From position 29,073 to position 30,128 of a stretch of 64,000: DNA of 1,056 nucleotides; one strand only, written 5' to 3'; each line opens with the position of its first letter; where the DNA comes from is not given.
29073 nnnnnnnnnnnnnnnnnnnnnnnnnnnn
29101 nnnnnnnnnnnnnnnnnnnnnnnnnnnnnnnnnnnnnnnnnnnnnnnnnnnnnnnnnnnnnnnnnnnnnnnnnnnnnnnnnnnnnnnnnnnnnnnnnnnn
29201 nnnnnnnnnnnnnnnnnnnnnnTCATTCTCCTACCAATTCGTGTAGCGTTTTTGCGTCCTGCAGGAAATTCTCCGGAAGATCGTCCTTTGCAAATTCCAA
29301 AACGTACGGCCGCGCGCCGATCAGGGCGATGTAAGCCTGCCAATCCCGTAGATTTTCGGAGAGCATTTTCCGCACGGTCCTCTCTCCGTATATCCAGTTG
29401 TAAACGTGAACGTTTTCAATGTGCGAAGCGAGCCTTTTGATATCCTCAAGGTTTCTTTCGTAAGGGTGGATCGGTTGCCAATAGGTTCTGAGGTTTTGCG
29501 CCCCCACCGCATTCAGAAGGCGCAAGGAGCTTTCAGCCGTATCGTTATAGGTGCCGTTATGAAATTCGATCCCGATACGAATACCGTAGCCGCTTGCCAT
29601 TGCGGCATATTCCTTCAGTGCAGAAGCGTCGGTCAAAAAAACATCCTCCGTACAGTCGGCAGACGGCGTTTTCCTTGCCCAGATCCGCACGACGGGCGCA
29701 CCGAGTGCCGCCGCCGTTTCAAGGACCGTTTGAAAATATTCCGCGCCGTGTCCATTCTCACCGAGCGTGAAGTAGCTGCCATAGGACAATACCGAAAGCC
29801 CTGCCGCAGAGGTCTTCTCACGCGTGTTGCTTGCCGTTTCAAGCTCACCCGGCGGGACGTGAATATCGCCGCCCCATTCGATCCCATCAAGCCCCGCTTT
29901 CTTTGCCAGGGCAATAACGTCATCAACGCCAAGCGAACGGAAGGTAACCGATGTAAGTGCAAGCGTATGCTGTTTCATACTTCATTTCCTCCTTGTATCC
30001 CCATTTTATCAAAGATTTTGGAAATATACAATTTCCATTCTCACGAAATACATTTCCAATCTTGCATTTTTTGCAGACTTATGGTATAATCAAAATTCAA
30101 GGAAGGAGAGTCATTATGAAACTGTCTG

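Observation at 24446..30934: AraC-controlled five-gene redox operon with a split enoate-reductase-like architecture and no obvious substrate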

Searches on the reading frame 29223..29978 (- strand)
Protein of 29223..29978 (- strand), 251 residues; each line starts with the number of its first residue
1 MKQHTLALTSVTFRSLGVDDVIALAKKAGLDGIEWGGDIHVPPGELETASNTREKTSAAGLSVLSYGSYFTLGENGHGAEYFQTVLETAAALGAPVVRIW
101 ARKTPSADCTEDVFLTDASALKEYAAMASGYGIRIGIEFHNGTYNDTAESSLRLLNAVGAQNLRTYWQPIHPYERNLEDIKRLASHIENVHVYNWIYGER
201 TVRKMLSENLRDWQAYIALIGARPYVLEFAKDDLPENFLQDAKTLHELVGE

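Call 3: search_protein_families(library=pfam, proteins=[window:29223-29978:-])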
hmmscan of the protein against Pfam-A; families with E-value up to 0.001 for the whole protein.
window:29223-29978:- (251 aa): 1 family
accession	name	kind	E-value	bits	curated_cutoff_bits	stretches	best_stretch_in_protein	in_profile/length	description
PF01261.30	AP_endonuc_2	-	1.1e-17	65.1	31.1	1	22-228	1-228/249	Xylose isomerase-like TIM barrel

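Call 4: search_protein_families(library=ncbifam, proteins=[window:29223-29978:-])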
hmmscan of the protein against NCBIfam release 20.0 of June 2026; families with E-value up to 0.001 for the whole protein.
window:29223-29978:- (251 aa): 0 families

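Call 7: search_solved_structures(query=window:29223-29978:-, max_evalue=0.01)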
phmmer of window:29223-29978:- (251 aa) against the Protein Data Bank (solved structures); distinct sequences matched with E-value up to 0.01: 2.
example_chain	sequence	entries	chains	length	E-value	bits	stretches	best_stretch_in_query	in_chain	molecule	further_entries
1i60_A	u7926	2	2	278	0.0048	19.7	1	73-183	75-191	IOLI PROTEIN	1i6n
3dx5_A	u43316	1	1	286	0.0077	19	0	6-191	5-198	uncharacterized protein AsbF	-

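Call 71: search_solved_structures(query=A6, max_evalue=0.01)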
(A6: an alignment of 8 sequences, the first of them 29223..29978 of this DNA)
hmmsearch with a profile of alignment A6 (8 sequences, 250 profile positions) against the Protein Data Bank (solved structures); distinct sequences matched with E-value up to 0.01: 11.
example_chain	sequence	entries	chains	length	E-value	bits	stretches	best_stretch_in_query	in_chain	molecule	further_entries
3dx5_A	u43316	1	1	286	1.9e-22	83.2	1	2-195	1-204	uncharacterized protein AsbF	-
1i60_A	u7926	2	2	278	3.5e-05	26.7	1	77-196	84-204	IOLI PROTEIN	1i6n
8xiv_A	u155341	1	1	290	0.00036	23.3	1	107-227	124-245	D-tagatose 3-epimerase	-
8xix_A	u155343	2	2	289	0.00043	23.1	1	107-216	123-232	D-tagatose 3-epimerase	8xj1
3tva_A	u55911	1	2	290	0.001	21.8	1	78-191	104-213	Xylose isomerase domain protein TIM barrel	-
4ovx_A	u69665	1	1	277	0.0014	21.4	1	80-176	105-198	Xylose isomerase domain protein TIM barrel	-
3wqo_A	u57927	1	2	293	0.0017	21.1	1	79-217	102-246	Uncharacterized protein MJ1311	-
3cny_A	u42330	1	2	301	0.0019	21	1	106-192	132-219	Inositol catabolism protein IolE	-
7cj4_A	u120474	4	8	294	0.0048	19.7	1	105-190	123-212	Epimerase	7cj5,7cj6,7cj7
7cj8_A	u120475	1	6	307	0.0053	19.5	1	105-190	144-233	Epimerase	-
7cj9_A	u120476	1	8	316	0.0059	19.4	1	105-190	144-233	Epimerase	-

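Call 73: search_solved_structures(query=A6, max_evalue=1e-10, show_alignments=1)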
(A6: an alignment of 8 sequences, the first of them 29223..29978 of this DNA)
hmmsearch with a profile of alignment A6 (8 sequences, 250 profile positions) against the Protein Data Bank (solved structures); distinct sequences matched with E-value up to 1e-10: 1.
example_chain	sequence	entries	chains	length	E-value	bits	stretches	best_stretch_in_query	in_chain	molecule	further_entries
3dx5_A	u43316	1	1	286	1.9e-22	83.2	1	2-195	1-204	uncharacterized protein AsbF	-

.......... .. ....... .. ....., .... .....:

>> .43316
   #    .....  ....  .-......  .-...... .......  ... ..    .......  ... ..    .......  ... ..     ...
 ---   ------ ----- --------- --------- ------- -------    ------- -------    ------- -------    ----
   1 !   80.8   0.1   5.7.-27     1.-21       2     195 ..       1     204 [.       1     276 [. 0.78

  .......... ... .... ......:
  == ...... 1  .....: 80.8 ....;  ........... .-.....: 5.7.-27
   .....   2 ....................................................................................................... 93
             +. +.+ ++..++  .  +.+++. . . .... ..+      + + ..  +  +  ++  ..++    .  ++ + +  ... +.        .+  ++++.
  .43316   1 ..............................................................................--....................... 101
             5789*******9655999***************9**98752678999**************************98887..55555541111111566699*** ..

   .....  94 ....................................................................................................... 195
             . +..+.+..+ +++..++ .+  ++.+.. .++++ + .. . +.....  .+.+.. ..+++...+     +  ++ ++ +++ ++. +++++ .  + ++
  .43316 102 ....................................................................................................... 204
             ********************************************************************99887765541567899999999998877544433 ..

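Call 95: find_homologous_proteins(query=A6, max_evalue=1e-10)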
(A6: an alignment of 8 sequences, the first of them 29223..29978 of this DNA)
Query A6 (8 sequences) (251 aa, profile of the alignment): 2893 proteins with E <= 1e-10 among 8000 candidates; the best 120 are listed.
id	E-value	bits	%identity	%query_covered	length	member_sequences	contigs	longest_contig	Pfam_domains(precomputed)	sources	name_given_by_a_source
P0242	2.4e-102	360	38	97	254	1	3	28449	PF01261.31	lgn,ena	-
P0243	4.7e-101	356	39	98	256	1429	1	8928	PF01261.31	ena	-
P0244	3.5e-96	340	38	96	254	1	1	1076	PF01261.31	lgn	-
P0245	7.4e-96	339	37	96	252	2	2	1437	PF01261.31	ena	-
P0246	9.1e-96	338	39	97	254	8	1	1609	PF01261.31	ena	-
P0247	1.4e-95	338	37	98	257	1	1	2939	PF01261.31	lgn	-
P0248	1.5e-95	338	40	97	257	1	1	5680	PF01261.31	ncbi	-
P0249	3.0e-95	337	40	96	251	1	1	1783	PF01261.31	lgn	-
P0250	4.4e-95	336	39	97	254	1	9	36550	PF01261.31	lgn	-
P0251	4.8e-95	336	40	98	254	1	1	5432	PF01261.31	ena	-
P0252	5.5e-95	336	41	96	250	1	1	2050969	PF01261.31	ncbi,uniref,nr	ncbi:sugar phosphate isomerase/epimerase family protein [Tuberibacillus sp. Marseille-P3662]|uniref:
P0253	5.7e-95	336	40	96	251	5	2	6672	PF01261.31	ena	-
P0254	9.5e-95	335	39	96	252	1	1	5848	PF01261.31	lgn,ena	-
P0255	2.0e-94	334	38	98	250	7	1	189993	PF01261.31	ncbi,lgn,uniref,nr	ncbi:sugar phosphate isomerase/epimerase family protein [Virgibacillus halodenitrificans]|uniref:sug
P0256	2.1e-94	334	41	96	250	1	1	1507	PF01261.31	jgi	jgi:3-dehydroshikimate dehydratase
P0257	4.1e-94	333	40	100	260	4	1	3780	PF01261.31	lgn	-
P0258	5.6e-94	332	42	97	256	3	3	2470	PF01261.31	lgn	-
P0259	6.6e-94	332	40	98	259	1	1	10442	PF01261.31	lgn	-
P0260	9.8e-94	332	40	96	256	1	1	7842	PF01261.31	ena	-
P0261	1.4e-93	331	39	96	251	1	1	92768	PF01261.31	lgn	-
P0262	1.5e-93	331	38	97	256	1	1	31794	PF01261.31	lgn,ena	-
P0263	2.1e-93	330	44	99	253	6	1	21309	PF01261.31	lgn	-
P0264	3.9e-93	330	39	97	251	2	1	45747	PF01261.31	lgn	-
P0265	5.6e-93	329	43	96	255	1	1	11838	PF01261.31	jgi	jgi:3-dehydroshikimate dehydratase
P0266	6.1e-93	329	43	96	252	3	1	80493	PF01261.31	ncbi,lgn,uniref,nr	ncbi:sugar phosphate isomerase/epimerase family protein [Salibacterium qingdaonense]|uniref:sugar ph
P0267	6.5e-93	329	40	96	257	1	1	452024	PF01261.31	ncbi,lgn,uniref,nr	ncbi:sugar phosphate isomerase/epimerase [Schnuerera sp. xch1]|uniref:sugar phosphate isomerase/epim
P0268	7.9e-93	329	41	97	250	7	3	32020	PF01261.31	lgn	-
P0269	9.6e-93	328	40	97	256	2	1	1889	PF01261.31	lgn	-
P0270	1.5e-92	328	43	97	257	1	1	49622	PF01261.31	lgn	-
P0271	1.7e-92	327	35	96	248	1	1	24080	PF01261.31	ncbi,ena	-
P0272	1.9e-92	327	42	96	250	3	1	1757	PF01261.31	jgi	jgi:3-dehydroshikimate dehydratase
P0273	3.4e-92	327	42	96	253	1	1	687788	PF01261.31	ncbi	ncbi:sugar phosphate isomerase/epimerase family protein [Salibacterium sp. K-3]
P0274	3.5e-92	326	44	96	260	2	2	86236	PF01261.31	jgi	jgi:sugar phosphate isomerase/epimerase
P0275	4.0e-92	326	42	96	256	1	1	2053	PF01261.31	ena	-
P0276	4.6e-92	326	41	98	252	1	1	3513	PF01261.31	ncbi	-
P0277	4.9e-92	326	41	97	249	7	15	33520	PF01261.31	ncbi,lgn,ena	-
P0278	5.0e-92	326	40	97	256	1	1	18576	PF01261.31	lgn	-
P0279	5.9e-92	326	39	97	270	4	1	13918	PF01261.31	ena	-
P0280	7.1e-92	325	43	97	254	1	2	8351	PF01261.31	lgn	-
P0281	7.1e-92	325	43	97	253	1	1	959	PF01261.31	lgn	-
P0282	8.4e-92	325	40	97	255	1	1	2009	PF01261.31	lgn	-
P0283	8.6e-92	325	39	98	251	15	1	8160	PF01261.31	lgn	-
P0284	9.4e-92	325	42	95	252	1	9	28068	PF01261.31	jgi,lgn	jgi:3-dehydroshikimate dehydratase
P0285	1.0e-91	325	41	96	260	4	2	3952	PF01261.31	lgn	-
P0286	1.2e-91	325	37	98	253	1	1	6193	PF01261.31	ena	-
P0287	1.3e-91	325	39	96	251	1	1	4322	PF01261.31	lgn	-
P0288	1.4e-91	324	42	96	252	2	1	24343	PF01261.31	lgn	-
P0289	1.5e-91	324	39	96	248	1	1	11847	PF01261.31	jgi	-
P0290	1.8e-91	324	39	97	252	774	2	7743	PF01261.31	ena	-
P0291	1.8e-91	324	42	97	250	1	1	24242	PF01261.31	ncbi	-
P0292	1.9e-91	324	39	97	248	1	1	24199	PF01261.31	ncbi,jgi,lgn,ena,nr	ncbi:MAG TPA: TIM barrel protein [Pseudogracilibacillus sp.]|nr:TIM barrel protein [Pseudogracilibac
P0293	2.0e-91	324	38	96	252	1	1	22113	PF01261.31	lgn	-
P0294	2.2e-91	324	38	97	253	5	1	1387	PF01261.31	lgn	-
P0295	2.4e-91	324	98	100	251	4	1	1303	PF01261.31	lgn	-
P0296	2.7e-91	324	37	97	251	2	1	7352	PF01261.31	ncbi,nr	ncbi:MAG TPA: sugar phosphate isomerase/epimerase [Clostridiaceae bacterium]|nr:sugar phosphate isom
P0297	3.2e-91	323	45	98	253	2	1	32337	PF01261.31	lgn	-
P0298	3.4e-91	323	42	96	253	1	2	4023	PF01261.31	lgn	-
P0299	5.0e-91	323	43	95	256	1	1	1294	PF01261.31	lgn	-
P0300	5.7e-91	323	44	95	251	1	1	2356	PF01261.31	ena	-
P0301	6.2e-91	322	42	96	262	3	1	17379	PF01261.31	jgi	jgi:sugar phosphate isomerase/epimerase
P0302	6.4e-91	322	47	96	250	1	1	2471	PF01261.31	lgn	-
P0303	6.9e-91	322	39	96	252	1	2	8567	PF01261.31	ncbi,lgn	-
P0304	7.5e-91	322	40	96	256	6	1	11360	PF01261.31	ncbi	ncbi:MAG: sugar phosphate isomerase/epimerase family protein, partial [Anaerolineae bacterium]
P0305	7.8e-91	322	39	97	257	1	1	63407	PF01261.31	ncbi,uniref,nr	ncbi:TIM barrel protein [Gracilibacillus sp. YIM 98692]|uniref:sugar phosphate isomerase/epimerase f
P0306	8.1e-91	322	40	97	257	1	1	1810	PF01261.31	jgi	jgi:sugar phosphate isomerase/epimerase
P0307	8.7e-91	322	43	96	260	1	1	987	PF01261.31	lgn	-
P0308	9.2e-91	322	40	97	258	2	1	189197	PF01261.31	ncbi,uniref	ncbi:sugar phosphate isomerase/epimerase family protein [Gracilibacillus sp. D59]|uniref:sugar phosp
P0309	9.6e-91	322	43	95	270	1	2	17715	PF01261.31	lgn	-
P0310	1.0e-90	322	33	97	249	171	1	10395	PF01261.31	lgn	-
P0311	1.0e-90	322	40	99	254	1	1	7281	PF01261.31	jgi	jgi:3-dehydroshikimate dehydratase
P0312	1.1e-90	322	42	96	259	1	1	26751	PF01261.31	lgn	-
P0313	1.2e-90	322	43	98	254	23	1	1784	PF01261.31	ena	-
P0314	1.4e-90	321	41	96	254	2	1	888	PF01261.31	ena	-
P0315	1.5e-90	321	43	95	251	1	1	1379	PF01261.31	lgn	-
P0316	1.8e-90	321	38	96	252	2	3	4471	PF01261.31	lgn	-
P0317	1.9e-90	321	40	96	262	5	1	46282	PF01261.31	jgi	jgi:3-dehydroshikimate dehydratase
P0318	1.9e-90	321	39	96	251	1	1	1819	PF01261.31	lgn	-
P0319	2.1e-90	321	39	97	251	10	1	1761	PF01261.31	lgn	-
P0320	2.2e-90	321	42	98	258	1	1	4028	PF01261.31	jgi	jgi:3-dehydroshikimate dehydratase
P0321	2.2e-90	321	39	97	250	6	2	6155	PF01261.31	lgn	-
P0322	2.3e-90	321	38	95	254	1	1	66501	PF01261.31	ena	-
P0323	2.5e-90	320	44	95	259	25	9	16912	PF01261.31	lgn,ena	-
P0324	2.5e-90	320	41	96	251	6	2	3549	PF01261.31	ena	-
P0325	2.6e-90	320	40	96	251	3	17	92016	PF01261.31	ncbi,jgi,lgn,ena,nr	ncbi:MAG TPA: TIM barrel protein [Firmicutes bacterium]|nr:TIM barrel protein [Bacillota bacterium]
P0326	2.7e-90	320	42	96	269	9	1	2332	PF01261.31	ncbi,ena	-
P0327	3.0e-90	320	38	98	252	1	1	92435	PF01261.31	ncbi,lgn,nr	ncbi:MAG: sugar phosphate isomerase/epimerase [Candidatus Omnitrophica bacterium]|nr:sugar phosphate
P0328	3.5e-90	320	38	96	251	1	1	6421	PF01261.31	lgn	-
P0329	3.7e-90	320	39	97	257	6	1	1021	PF01261.31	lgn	-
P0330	3.8e-90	320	43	98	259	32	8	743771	PF01261.31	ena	-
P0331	3.9e-90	320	42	97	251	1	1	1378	PF01261.31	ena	-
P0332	4.6e-90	320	45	100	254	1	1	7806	PF01261.31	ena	-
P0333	4.9e-90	319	42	97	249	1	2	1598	PF01261.31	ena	-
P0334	5.3e-90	319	41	97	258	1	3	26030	PF01261.31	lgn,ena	-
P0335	5.4e-90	319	39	97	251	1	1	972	PF01261.31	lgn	-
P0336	5.4e-90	319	42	97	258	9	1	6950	PF01261.31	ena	-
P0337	6.3e-90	319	42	97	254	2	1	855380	PF01261.31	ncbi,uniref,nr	ncbi:sugar phosphate isomerase/epimerase family protein [Gracilibacillus massiliensis]|uniref:sugar 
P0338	6.6e-90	319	39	97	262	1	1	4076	PF01261.31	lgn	-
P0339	6.9e-90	319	40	96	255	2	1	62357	PF01261.31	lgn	-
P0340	7.6e-90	319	45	97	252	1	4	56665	PF01261.31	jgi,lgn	-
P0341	7.7e-90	319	42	95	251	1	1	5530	PF01261.31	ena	-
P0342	7.8e-90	319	43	95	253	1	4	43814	PF01261.31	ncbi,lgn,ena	-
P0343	8.2e-90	319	41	97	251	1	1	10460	PF01261.31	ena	-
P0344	9.2e-90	319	40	98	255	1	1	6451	PF01261.31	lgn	-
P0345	1.1e-89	318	42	97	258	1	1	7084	PF01261.31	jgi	jgi:3-dehydroshikimate dehydratase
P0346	1.1e-89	318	41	97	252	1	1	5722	PF01261.31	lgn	-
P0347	1.5e-89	318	43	95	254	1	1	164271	PF01261.31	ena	-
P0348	1.8e-89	318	40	96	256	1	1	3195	PF01261.31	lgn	-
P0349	1.9e-89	318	38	96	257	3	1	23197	PF01261.31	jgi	jgi:sugar phosphate isomerase/epimerase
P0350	1.9e-89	318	38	97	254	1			PF01261.31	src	-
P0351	2.2e-89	317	40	95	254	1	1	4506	PF01261.31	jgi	jgi:sugar phosphate isomerase/epimerase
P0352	2.2e-89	317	41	97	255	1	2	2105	PF01261.31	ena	-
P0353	2.3e-89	317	42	98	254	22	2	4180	PF01261.31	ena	-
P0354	2.3e-89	317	39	97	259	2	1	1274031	PF01261.31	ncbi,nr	ncbi:sugar phosphate isomerase/epimerase [Bacillus gibsonii]|nr:sugar phosphate isomerase/epimerase 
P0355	2.4e-89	317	42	98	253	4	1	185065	PF01261.31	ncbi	-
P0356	2.5e-89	317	41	95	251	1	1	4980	PF01261.31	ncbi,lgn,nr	ncbi:MAG: TIM barrel protein [Planctomycetota bacterium]|nr:TIM barrel protein [Planctomycetota bact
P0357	2.6e-89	317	39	96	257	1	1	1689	PF01261.31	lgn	-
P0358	2.8e-89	317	39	96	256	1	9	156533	PF01261.31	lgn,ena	-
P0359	2.8e-89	317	40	96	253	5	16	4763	PF01261.31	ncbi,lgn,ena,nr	ncbi:sugar phosphate isomerase/epimerase [Aerococcaceae bacterium DSM 111176]|nr:sugar phosphate iso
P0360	2.9e-89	317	44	97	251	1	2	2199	PF01261.31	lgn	-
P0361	2.9e-89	317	42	97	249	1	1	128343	PF01261.31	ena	-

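Call 96: find_encoding_contigs(protein=P0255, flank=8000, max_places=1)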
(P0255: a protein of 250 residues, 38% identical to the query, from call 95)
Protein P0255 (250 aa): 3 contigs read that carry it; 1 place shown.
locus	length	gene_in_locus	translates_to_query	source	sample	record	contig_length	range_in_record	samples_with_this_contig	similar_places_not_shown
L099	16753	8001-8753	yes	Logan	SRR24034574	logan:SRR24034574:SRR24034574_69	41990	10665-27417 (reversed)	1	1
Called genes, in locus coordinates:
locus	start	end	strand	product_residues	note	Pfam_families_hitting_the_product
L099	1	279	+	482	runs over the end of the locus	PF00884:Sulfatase, PF01663:Phosphodiest, PF02995:DUF229 (weak), PF16347:SGSH_C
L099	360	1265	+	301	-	PF00370:FGGY_N (faint), PF00480:ROK, PF01869:BcrAD_BadFG (faint)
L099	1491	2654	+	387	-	PF02595:Gly_kinase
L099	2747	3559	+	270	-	PF02311:AraC_binding, PF00165:HTH_AraC (weak), PF12833:HTH_18, PF00165:HTH_AraC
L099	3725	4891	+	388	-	PF01408:GFO_IDH_MocA, PF22685:Gal80p_C-like (weak), PF02894:GFO_IDH_MocA_C, PF22725:GFO_IDH_MocA_C3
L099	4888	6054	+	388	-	PF06187:DUF993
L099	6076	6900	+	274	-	PF01261:AP_endonuc_2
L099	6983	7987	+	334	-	PF02826:2-Hacid_dh_C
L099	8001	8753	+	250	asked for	PF01261:AP_endonuc_2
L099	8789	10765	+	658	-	PF16889:Hepar_II_III_N, PF07940:Hepar_II_III_C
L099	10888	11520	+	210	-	PF04854:DUF624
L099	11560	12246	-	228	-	PF00072:Response_reg, PF00196:GerE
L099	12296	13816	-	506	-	PF02518:HATPase_c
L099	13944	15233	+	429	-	PF01547:SBP_bac_1, PF13416:SBP_bac_8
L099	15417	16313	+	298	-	PF00528:BPD_transp_1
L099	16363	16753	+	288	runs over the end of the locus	PF00528:BPD_transp_1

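Call 97: find_encoding_contigs(protein=P0337, flank=8000, max_places=1)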
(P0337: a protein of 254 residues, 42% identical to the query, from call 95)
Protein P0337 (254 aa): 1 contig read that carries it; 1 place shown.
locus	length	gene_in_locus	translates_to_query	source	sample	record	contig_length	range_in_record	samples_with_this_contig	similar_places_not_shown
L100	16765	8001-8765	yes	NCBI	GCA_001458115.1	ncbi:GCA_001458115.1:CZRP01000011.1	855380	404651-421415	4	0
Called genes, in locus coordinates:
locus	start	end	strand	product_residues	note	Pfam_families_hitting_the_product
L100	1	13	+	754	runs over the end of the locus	PF13802:Gal_mutarotas_2, PF01055:Glyco_hydro_31_2nd, PF02065:Melibiase (faint), PF21365:Glyco_hydro_31_3rd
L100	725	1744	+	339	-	PF01113:DapB_N (weak), PF01408:GFO_IDH_MocA, PF02894:GFO_IDH_MocA_C, PF22725:GFO_IDH_MocA_C3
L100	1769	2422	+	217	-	PF00657:Lipase_GDSL, PF13472:Lipase_GDSL_2, PF25182:NonGDSL (faint)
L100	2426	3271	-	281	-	PF00561:Abhydrolase_1, PF12146:Hydrolase_4, PF12697:Abhydrolase_6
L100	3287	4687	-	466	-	PF03553:Na_H_antiporter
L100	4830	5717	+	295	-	PF00849:PseudoU_synth_2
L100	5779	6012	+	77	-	-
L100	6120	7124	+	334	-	PF12715:Abhydrolase_7 (weak), PF00561:Abhydrolase_1 (weak), PF01738:DLH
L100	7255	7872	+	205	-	-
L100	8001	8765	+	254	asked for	PF01261:AP_endonuc_2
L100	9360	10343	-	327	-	PF00356:LacI, PF00532:Peripla_BP_1, PF13407:Peripla_BP_4 (weak), PF13377:Peripla_BP_3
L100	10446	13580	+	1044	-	PF02837:Glyco_hydro_2_N, PF22666:Glyco_hydro_2_N2, PF00703:Glyco_hydro_2, PF02836:Glyco_hydro_2_C, PF16353:LacZ_4, PF02929:Bgal_small_N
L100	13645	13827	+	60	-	PF14169:YdjO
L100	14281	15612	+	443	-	PF01547:SBP_bac_1, PF13416:SBP_bac_8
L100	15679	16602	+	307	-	PF00528:BPD_transp_1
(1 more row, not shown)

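Call 108: search_protein_families(library=pfam, proteins=[L099:4888-6054:+], max_evalue=0.00001)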
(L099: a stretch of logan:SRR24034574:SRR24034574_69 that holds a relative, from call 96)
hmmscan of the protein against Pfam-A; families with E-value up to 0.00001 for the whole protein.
L099:4888-6054:+ (388 aa): 1 family
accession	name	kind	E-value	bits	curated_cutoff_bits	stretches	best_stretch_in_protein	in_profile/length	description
PF06187.17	DUF993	-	2.5e-183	609.7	24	1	5-387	1-382/382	Protein of unknown function (DUF993)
